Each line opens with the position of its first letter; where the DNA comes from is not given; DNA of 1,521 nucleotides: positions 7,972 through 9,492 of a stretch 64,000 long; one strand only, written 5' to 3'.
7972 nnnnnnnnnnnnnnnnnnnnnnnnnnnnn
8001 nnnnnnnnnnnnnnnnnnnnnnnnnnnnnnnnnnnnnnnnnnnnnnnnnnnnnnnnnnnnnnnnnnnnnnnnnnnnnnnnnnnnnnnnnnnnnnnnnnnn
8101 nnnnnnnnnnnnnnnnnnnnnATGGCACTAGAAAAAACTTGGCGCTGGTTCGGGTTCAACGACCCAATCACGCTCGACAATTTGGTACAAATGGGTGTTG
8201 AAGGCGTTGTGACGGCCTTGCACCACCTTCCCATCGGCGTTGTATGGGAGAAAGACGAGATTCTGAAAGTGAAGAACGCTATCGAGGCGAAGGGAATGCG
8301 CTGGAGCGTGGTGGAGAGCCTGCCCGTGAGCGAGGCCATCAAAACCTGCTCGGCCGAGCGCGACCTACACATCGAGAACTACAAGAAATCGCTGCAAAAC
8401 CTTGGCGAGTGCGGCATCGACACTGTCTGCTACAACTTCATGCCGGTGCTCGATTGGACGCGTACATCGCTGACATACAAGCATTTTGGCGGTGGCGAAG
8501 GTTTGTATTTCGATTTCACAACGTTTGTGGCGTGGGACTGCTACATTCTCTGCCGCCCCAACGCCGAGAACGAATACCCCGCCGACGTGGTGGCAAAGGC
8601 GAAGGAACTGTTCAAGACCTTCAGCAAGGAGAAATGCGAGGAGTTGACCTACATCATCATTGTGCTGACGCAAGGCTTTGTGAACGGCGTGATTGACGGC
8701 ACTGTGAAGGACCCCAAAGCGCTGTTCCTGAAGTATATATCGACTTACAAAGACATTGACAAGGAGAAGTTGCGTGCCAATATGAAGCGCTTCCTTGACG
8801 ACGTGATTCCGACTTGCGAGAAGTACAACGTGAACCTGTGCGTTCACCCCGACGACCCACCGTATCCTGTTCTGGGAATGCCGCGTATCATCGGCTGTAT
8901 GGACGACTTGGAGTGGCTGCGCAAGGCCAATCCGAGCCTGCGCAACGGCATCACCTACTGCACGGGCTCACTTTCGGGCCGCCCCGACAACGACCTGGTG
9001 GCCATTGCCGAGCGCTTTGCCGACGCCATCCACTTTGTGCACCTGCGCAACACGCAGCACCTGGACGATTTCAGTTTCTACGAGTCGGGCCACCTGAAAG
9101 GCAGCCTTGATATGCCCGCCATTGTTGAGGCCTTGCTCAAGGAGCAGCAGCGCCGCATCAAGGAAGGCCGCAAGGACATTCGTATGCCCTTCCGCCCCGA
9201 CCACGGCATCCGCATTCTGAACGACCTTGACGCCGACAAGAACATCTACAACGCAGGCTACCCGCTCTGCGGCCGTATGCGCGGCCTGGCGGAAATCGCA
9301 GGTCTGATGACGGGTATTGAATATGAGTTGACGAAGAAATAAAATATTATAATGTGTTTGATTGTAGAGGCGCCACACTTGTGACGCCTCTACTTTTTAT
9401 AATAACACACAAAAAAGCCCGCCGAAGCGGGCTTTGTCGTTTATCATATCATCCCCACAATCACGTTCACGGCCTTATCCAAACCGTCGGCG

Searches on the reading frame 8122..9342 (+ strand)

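Call 4: search_protein_families(library=pfam, proteins=[window:8122-9342:+], max_evalue=0.01)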
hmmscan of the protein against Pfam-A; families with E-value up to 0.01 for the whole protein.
window:8122-9342:+ (406 aa): 2 families
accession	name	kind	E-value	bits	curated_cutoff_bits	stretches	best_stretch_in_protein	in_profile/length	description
PF03786.19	UxuA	-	1e-106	357.1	23.7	1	4-400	2-351/352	D-mannonate dehydratase (UxuA)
PF01261.30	AP_endonuc_2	-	3.6e-08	33.8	31.1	1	211-341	94-219/249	Xylose isomerase-like TIM barrel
